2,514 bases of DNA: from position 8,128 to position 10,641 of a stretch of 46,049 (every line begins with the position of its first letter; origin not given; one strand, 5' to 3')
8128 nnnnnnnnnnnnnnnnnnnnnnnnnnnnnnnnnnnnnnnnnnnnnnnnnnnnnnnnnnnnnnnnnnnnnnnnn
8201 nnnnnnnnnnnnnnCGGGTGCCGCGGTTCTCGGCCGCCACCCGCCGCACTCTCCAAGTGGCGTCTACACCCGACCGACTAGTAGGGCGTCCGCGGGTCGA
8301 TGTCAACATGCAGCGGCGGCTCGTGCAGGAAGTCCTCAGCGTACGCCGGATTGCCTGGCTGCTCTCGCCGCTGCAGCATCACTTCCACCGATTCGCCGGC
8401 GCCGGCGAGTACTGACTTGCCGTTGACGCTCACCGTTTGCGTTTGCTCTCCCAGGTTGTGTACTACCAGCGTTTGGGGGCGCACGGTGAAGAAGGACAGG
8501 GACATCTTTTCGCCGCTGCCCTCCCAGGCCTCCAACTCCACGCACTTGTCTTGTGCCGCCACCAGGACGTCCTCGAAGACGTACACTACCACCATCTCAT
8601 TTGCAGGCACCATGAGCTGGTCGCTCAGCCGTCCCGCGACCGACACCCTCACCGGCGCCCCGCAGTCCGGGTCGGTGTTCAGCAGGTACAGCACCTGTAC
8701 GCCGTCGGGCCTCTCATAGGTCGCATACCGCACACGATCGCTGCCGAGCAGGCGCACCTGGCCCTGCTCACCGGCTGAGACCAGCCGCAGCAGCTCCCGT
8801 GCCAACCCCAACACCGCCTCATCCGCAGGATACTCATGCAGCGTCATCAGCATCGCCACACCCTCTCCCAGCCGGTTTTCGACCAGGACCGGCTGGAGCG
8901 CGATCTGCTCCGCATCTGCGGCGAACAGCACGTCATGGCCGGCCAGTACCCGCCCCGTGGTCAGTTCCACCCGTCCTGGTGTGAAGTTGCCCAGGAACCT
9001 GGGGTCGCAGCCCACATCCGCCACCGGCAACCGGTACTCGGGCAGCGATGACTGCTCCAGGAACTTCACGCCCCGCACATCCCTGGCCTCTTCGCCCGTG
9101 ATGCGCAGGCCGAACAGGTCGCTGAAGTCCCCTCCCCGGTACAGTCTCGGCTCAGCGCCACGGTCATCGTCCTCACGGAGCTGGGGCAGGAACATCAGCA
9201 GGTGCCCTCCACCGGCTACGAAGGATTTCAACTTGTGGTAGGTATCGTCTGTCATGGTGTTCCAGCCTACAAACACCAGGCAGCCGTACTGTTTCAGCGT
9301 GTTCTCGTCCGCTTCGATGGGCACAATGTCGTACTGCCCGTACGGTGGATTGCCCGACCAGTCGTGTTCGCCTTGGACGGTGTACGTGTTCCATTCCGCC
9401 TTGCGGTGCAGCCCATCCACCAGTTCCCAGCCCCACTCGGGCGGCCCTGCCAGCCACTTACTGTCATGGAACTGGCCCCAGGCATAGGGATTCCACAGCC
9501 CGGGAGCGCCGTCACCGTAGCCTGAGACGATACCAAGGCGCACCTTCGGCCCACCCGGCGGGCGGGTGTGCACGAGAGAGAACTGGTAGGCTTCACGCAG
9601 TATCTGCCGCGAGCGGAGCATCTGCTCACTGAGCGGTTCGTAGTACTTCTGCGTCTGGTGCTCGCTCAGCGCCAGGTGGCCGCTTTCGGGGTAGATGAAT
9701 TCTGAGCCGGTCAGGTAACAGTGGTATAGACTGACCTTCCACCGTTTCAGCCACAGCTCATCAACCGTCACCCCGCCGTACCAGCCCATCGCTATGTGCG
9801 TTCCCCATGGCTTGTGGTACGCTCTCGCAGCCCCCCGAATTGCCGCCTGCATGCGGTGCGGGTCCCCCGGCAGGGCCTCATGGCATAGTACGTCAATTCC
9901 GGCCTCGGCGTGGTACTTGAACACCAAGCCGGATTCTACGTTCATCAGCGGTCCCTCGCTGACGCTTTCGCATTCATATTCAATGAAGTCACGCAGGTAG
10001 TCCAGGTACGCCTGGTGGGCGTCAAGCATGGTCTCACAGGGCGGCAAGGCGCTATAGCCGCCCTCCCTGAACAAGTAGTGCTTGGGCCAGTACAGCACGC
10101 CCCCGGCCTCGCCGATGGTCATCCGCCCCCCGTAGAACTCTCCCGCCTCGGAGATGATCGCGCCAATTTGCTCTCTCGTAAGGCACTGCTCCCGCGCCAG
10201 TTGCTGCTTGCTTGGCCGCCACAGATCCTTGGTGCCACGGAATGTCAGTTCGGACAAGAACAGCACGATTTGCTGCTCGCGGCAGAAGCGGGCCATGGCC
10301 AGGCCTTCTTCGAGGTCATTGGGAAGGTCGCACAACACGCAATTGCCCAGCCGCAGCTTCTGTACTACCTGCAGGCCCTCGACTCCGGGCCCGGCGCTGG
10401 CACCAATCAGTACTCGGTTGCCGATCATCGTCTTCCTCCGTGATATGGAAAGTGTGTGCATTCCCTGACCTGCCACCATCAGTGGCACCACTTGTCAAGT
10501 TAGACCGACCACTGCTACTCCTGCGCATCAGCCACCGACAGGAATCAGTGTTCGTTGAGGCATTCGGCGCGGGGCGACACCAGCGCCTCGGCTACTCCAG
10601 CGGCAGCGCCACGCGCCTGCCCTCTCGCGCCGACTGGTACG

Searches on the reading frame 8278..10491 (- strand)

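Call 52: search_protein_families(library=pfam, proteins=[window:8278-10491:-], max_evalue=0.001)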
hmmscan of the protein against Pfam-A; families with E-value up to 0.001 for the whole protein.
window:8278-10491:- (737 aa): 2 families
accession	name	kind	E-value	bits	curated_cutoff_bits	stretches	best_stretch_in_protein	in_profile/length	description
PF09822.16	ABC_transp_aux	-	0.00045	20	34.7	1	386-447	28-92/288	ABC-type uncharacterized transport system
PF22369.2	GLMA_2nd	-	0.00078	19.6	27.7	0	386-434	32-81/138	GLMA-like, second domain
